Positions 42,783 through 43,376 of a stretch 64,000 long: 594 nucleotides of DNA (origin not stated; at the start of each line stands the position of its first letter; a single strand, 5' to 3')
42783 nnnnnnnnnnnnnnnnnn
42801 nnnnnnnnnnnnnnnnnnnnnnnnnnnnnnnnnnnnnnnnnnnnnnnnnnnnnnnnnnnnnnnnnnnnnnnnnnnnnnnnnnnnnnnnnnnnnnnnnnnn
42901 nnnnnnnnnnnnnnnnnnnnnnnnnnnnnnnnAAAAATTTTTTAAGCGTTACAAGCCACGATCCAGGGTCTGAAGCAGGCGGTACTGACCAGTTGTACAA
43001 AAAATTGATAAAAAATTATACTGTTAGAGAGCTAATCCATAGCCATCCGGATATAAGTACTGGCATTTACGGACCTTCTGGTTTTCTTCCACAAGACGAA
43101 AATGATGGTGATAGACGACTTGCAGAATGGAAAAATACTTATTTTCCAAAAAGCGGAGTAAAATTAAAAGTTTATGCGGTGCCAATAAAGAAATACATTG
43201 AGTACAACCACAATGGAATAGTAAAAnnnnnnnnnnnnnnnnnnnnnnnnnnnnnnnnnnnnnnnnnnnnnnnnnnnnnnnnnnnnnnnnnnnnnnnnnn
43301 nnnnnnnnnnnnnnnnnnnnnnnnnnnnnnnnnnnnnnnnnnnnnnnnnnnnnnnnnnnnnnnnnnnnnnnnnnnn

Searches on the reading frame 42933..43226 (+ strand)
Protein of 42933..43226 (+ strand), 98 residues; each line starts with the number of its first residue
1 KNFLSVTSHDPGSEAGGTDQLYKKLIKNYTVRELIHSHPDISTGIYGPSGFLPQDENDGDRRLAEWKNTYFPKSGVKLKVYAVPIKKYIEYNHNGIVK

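Call 8: search_protein_families(library=pfam, max_evalue=1, proteins=[window:42933-43226:+])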
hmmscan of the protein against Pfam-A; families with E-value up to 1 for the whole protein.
window:42933-43226:+ (98 aa): 1 family
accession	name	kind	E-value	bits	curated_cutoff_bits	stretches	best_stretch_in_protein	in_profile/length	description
PF15659.11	Toxin-JAB1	-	1e-06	29.6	21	1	5-40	40-74/87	JAB-like toxin 1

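Call 9: search_protein_families(library=ncbifam, max_evalue=1, proteins=[window:42933-43226:+])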
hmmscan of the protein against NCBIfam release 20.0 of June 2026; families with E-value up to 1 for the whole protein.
window:42933-43226:+ (98 aa): 0 families
